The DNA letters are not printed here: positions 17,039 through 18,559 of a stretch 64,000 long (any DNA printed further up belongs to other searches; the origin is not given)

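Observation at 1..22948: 23-kb extracellular proteolysis island: two C11, one S8, two M28/PA peptidases and a PHP phosphoesterase flanking a complete peptide ABC importer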

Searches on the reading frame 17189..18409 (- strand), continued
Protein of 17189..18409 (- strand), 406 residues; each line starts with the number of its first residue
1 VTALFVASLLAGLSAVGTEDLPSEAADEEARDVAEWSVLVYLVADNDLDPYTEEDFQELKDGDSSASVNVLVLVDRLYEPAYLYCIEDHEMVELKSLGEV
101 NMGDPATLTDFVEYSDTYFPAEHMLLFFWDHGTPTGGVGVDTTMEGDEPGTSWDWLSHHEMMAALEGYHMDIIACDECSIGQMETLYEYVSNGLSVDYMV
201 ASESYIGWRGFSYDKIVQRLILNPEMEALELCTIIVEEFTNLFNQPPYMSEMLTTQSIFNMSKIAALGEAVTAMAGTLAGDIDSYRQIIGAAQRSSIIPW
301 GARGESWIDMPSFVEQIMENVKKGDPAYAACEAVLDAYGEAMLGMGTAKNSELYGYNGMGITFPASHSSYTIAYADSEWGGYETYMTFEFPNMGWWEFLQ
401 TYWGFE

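Call 42: find_encoding_contigs(protein=P0071, flank=10000, max_places=1)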
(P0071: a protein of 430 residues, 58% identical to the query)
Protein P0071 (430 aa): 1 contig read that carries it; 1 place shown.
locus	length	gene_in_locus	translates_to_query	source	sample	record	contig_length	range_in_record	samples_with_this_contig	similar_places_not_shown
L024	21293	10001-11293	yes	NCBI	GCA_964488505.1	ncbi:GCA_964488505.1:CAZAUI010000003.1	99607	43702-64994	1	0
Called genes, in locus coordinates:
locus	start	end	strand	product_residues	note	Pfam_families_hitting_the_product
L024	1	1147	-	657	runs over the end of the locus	PF00801:PKD (weak), PF18911:PKD_4, PF22352:K319L-like_PKD, PF00801:PKD, PF18911:PKD_4, PF22352:K319L-like_PKD (weak)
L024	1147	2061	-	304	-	PF00005:ABC_tran, PF13304:AAA_21 (faint)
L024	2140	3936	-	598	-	PF02730:AFOR_N, PF01314:AFOR_C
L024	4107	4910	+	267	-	PF01925:TauE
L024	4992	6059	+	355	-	PF03417:AAT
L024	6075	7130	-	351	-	-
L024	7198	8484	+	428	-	PF05048:NosD, PF13229:Beta_helix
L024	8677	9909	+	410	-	PF07690:MFS_1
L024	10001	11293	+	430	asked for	PF03415:Peptidase_C11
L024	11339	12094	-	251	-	PF19420:DDAH_eukar (weak), PF02274:ADI (weak)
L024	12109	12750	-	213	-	-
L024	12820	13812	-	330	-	-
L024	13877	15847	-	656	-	-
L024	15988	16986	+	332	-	PF02423:OCD_Mu_crystall, PF01488:Shikimate_DH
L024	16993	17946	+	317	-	PF00291:PALP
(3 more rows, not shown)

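Call 59: search_protein_families(library=pfam, proteins=[L005:4527-9809:+, L005:18798-21206:-, L008:7763-9691:+, L008:12589-15291:+, L008:18323-21175:-, L013:7562-8842:-, L013:14131-15933:+, L013:2483-4309:+, L013:11938-13017:-], max_evalue=0.001)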
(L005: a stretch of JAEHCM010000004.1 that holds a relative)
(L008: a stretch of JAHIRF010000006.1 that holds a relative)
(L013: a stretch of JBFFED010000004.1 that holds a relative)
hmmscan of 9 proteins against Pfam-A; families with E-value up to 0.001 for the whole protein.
L005:4527-9809:+ (1760 aa): 1 family
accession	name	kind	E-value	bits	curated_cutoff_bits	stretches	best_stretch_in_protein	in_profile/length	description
PF06119.19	NIDO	-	4.7e-05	23.9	25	1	130-186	2-51/186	Nidogen-like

L005:18798-21206:- (802 aa): 5 families
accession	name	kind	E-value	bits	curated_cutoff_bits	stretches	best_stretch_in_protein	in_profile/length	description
PF00122.25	E1-E2_ATPase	-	5.1e-47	160.2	28.1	1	1-202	2-181/181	E1-E2 ATPase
PF00689.26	Cation_ATPase_C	-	2.3e-36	125.7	27.3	1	624-790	2-174/175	Cation transporting ATPase, C-terminus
PF13246.12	Cation_ATPase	-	1.3e-21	76.8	21.7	1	284-368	3-90/91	Cation transport ATPase (P-type)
PF00702.32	Hydrolase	-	7.5e-20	72.6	26.4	1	412-544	73-191/191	haloacid dehalogenase-like hydrolase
PF12710.13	HAD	-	0.00018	22.4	27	1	437-541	87-189/189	haloacid dehalogenase-like hydrolase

L008:7763-9691:+ (642 aa): 1 family
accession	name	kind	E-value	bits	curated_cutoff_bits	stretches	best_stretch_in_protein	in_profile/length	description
PF09136.16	Glucodextran_B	-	1.5e-15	57.3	27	1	458-535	1-80/83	Glucodextranase, domain B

L008:12589-15291:+ (900 aa): 7 families
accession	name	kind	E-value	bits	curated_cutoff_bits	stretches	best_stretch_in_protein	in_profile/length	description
PF00689.26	Cation_ATPase_C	-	1.8e-50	171.6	27.3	1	711-882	2-175/175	Cation transporting ATPase, C-terminus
PF00122.25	E1-E2_ATPase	-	4.7e-42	144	28.1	1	122-313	4-181/181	E1-E2 ATPase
PF00690.31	Cation_ATPase_N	-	1.6e-19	69.7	20.4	1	13-79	1-68/69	Cation transporter/ATPase, N-terminus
PF00702.32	Hydrolase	-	2.9e-19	70.7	26.4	1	331-639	3-190/191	haloacid dehalogenase-like hydrolase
PF13246.12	Cation_ATPase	-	9.9e-12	45.2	21.7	1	393-467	2-89/91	Cation transport ATPase (P-type)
PF08282.18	Hydrolase_3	-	1.5e-06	28.6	20.9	1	612-669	195-251/255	haloacid dehalogenase-like hydrolase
PF12710.13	HAD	-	1.9e-06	28.9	27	1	532-637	86-189/189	haloacid dehalogenase-like hydrolase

L008:18323-21175:- (950 aa): 5 families
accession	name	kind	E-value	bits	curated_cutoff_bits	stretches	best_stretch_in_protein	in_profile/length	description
PF07669.17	Eco57I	-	1.4e-28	100.6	25.3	1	182-486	2-171/171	Eco57I restriction-modification methylase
PF02384.22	N6_Mtase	-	2.7e-18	66.8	20.4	2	92-209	4-106/311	N-6 DNA Methylase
PF12950.13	TaqI_C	-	2.5e-16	60.4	26.5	1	619-778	2-118/118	TaqI-like C-terminal specificity domain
PF20473.4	MmeI_Mtase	-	2.5e-07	30.6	27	1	136-227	20-108/259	MmeI, DNA-methyltransferase domain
PF01170.24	UPF0020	-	2.1e-06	28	22.3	0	137-190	30-86/197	RMKL-like, methyltransferase domain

L013:7562-8842:- (426 aa): 4 families
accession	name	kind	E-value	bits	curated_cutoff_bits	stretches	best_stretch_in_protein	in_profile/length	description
PF07690.21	MFS_1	-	5.4e-35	121.4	33.4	2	20-359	2-337/347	Major Facilitator Superfamily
PF05977.19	MFS_3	-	4.9e-30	104.9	27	1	14-409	10-400/524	Transmembrane secretion effector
PF13347.12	MFS_2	-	2e-09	37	27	1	110-331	99-329/427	MFS/sugar transport protein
PF00083.30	Sugar_tr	-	0.0006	19.2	22.3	0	237-356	20-142/452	Sugar (and other) transporter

L013:14131-15933:+ (600 aa): 2 families
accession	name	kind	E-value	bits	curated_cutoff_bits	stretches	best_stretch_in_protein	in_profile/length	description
PF07969.17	Amidohydro_3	-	2.3e-20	74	29.7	2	496-584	384-472/472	Amidohydrolase family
PF01979.26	Amidohydro_1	-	5.1e-13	49.4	25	1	497-583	264-345/345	Amidohydrolase family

L013:2483-4309:+ (608 aa): 1 family
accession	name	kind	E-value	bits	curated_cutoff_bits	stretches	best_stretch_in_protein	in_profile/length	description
PF00999.27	Na_H_Exchanger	-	7.7e-49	167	26.2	1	28-398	2-373/375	Sodium/hydrogen exchanger, transmembrane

L013:11938-13017:- (359 aa): 3 families
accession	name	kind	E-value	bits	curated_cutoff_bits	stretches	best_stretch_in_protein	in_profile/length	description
PF01408.29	GFO_IDH_MocA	-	1.2e-19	71.6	24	1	2-117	4-119/120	Oxidoreductase family, NAD-binding Rossmann fold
PF22725.1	GFO_IDH_MocA_C3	-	1e-10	42.1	27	1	127-271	2-124/124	GFO/IDH/MocA C-terminal domain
PF02894.22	GFO_IDH_MocA_C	-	2.7e-09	37.6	22.9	1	174-340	42-211/218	Oxidoreductase family, C-terminal alpha/beta domain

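Call 61: search_protein_families(library=pfam, proteins=[L012:11474-14254:+, L006:16708-19509:+, L015:14276-15631:-, L015:11291-12091:-, L009:2840-5437:-, L009:8650-9627:-, L011:8818-9807:-, L011:7938-8759:-, L006:12375-13685:+, L012:7773-9329:-], max_evalue=0.001)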
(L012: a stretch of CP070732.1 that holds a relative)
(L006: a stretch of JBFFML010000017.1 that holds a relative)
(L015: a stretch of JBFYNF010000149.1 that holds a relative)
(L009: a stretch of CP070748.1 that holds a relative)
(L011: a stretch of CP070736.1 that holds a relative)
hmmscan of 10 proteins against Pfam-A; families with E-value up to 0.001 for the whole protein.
L012:11474-14254:+ (926 aa): 9 families
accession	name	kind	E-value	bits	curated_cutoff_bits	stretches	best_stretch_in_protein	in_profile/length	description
PF00496.27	SBP_bac_5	-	9e-70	236.1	32.4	1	99-498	1-358/368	Bacterial extracellular solute-binding proteins, family 5 Middle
PF13620.12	CarboxypepD_reg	-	1.1e-23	83.9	32.3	2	787-864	2-81/82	Carboxypeptidase regulatory-like domain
PF13715.12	CarbopepD_reg_2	-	9.8e-17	61.2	32.2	2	787-864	1-76/88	CarboxypepD_reg-like domain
PF08308.17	PEGA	-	2.2e-08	34.3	20.8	1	828-867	30-70/71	PEGA domain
PF17802.7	SpaA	-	2.3e-07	31.3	23.1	1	786-857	2-79/91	Prealbumin-like fold domain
PF18911.6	PKD_4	-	8.9e-07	29.3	27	1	612-691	6-82/85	PKD domain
PF00801.26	PKD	-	7.4e-06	26.3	23.5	1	619-687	10-74/80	PKD domain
PF12985.13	DUF3869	-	8.9e-06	26.3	24.5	0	787-856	8-72/85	Domain of unknown function (DUF3869)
PF25020.1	TTR_TEN1-4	-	0.00073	19.8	27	0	704-753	9-56/86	Teneurin TTR-like domain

L006:16708-19509:+ (933 aa): 8 families
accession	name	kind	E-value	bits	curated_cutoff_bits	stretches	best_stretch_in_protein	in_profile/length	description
PF00496.27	SBP_bac_5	-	5.6e-68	230.2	32.4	1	98-506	2-360/368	Bacterial extracellular solute-binding proteins, family 5 Middle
PF13620.12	CarboxypepD_reg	-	2.4e-24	85.9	32.3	2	711-785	2-82/82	Carboxypeptidase regulatory-like domain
PF13715.12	CarbopepD_reg_2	-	2.5e-14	53.5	32.2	2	712-784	2-76/88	CarboxypepD_reg-like domain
PF08308.17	PEGA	-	4.3e-08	33.4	20.8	1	835-874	30-68/71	PEGA domain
PF14686.12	fn3_3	-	1.3e-06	28.5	24.4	1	818-868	23-74/75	Polysaccharide lyase family 4, domain II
PF17802.7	SpaA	-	9.1e-05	23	23.1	0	804-870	15-86/91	Prealbumin-like fold domain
PF18911.6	PKD_4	-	0.00024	21.5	27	1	618-701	6-85/85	PKD domain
PF00801.26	PKD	-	0.00053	20.4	23.5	1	628-693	12-73/80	PKD domain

L015:14276-15631:- (451 aa): 7 families
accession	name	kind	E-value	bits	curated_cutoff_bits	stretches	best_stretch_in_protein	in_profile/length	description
PF13620.12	CarboxypepD_reg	-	2.1e-30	105.3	32.3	2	317-395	1-81/82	Carboxypeptidase regulatory-like domain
PF13715.12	CarbopepD_reg_2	-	2.3e-17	63.2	32.2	2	318-394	1-75/88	CarboxypepD_reg-like domain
PF18911.6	PKD_4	-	1.7e-09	38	27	1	146-231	3-85/85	PKD domain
PF22352.2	K319L-like_PKD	-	7.9e-06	26.2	27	1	152-231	1-84/84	K319L-like, PKD domain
PF00801.26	PKD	-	8.8e-06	26.1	23.5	1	153-226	6-76/80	PKD domain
PF17802.7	SpaA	-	4.8e-05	23.9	23.1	0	318-389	3-80/91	Prealbumin-like fold domain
PF08308.17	PEGA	-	0.0001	22.6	20.8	0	356-396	28-68/71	PEGA domain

L015:11291-12091:- (266 aa): 2 families
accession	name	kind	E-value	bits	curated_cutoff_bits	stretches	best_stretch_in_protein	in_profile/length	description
PF02274.22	ADI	-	4.2e-13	49.5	22.8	1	73-191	119-258/377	Arginine deiminase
PF19420.4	DDAH_eukar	-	4.6e-06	26.5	23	1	45-163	25-158/291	N,N dimethylarginine dimethylhydrolase, eukaryotic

L009:2840-5437:- (865 aa): 3 families
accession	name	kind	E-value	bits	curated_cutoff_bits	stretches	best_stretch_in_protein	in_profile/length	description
PF00384.28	Molybdopterin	-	2.9e-15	56.6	24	1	57-238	1-176/353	Molybdopterin oxidoreductase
PF04879.21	Molybdop_Fe4S4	-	7e-14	52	22.7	1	2-53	3-54/55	Molybdopterin oxidoreductase Fe4S4 domain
PF01568.27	Molydop_binding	-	1.3e-09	38.5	26.8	1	739-830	7-86/110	Molydopterin dinucleotide binding domain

L009:8650-9627:- (325 aa): 1 family
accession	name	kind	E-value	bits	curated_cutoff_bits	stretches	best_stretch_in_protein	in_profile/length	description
PF07676.18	PD40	-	1.6e-07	31.5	20.9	0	69-92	3-26/38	WD40-like Beta Propeller Repeat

L011:8818-9807:- (329 aa): 1 family
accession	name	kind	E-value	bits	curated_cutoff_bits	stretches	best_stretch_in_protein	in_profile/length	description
PF07676.18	PD40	-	1.5e-06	28.4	20.9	0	73-96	3-26/38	WD40-like Beta Propeller Repeat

L011:7938-8759:- (273 aa): 1 family
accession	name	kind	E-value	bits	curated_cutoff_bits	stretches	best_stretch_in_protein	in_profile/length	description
PF02634.21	FdhD-NarQ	-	6.4e-80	268.7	27.2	1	35-267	2-236/237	FdhD/NarQ family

L006:12375-13685:+ (436 aa): 3 families
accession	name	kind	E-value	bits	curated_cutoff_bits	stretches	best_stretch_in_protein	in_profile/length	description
PF07690.21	MFS_1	-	1.4e-29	103.6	33.4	1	22-357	7-337/347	Major Facilitator Superfamily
PF05977.19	MFS_3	-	9.9e-28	97.3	27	1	10-406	9-400/524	Transmembrane secretion effector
PF13347.12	MFS_2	-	1.1e-09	37.7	27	1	109-321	101-325/427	MFS/sugar transport protein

L012:7773-9329:- (518 aa): 0 families

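Call 73: find_encoding_contigs(protein=P0103, flank=10000, max_places=1)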
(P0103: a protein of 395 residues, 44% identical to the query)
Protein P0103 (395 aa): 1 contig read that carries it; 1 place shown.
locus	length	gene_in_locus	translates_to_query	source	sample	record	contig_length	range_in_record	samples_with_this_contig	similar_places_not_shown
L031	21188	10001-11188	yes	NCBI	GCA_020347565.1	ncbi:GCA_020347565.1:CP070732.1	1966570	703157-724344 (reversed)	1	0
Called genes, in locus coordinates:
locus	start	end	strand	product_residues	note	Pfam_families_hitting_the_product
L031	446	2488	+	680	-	PF04389:Peptidase_M28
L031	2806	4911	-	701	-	PF04389:Peptidase_M28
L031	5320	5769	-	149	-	PF10604:Polyketide_cyc2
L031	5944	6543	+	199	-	PF03352:Adenine_glyco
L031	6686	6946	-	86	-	-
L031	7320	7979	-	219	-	PF13237:Fer4_10 (faint), PF00037:Fer4 (faint), PF12800:Fer4_4 (faint), PF12837:Fer4_6 (faint), PF12838:Fer4_7 (faint), PF13484:Fer4_16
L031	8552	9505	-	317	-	PF00291:PALP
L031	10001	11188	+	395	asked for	PF03415:Peptidase_C11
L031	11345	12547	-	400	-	PF00535:Glycos_transf_2, PF13641:Glyco_tranf_2_3, PF04138:GtrA_DPMS_TM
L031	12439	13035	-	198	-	-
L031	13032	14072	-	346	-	PF13439:Glyco_transf_4, PF13579:Glyco_trans_4_4, PF00534:Glycos_transf_1, PF13692:Glyco_trans_1_4, PF13524:Glyco_trans_1_2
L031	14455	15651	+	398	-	PF03415:Peptidase_C11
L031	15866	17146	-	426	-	PF01979:Amidohydro_1, PF07969:Amidohydro_3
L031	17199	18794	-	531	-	PF01943:Polysacc_synt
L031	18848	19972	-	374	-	PF00155:Aminotran_1_2, PF01212:Beta_elim_lyase (faint), PF01041:DegT_DnrJ_EryC1, PF00266:Aminotran_5 (faint)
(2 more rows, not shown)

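Call 74: find_encoding_contigs(protein=P0098, flank=10000, max_places=1)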
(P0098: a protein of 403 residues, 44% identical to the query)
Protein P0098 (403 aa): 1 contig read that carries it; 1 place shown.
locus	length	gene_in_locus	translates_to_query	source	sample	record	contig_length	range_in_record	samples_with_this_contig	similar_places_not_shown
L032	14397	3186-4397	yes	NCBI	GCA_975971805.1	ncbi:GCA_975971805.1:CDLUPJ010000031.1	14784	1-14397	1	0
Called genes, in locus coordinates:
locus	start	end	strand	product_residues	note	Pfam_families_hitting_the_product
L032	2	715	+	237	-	?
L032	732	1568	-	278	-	PF02830:V4R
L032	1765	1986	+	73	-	-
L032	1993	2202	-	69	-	-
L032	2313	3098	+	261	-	-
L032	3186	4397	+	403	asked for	PF03415:Peptidase_C11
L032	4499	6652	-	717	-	PF04389:Peptidase_M28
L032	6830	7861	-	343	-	PF03575:Peptidase_S51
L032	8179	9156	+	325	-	PF00005:ABC_tran, PF13304:AAA_21 (weak), PF13732:DrrA1-3_C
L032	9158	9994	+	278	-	PF01061:ABC2_membrane, PF12698:ABC2_membrane_3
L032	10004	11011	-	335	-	PF04014:MazE_antitoxin, PF01895:PhoU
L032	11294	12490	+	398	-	PF12849:PBP_like_2, PF01547:SBP_bac_1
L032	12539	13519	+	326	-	PF00528:BPD_transp_1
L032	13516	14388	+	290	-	PF00528:BPD_transp_1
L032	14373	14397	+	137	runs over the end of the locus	?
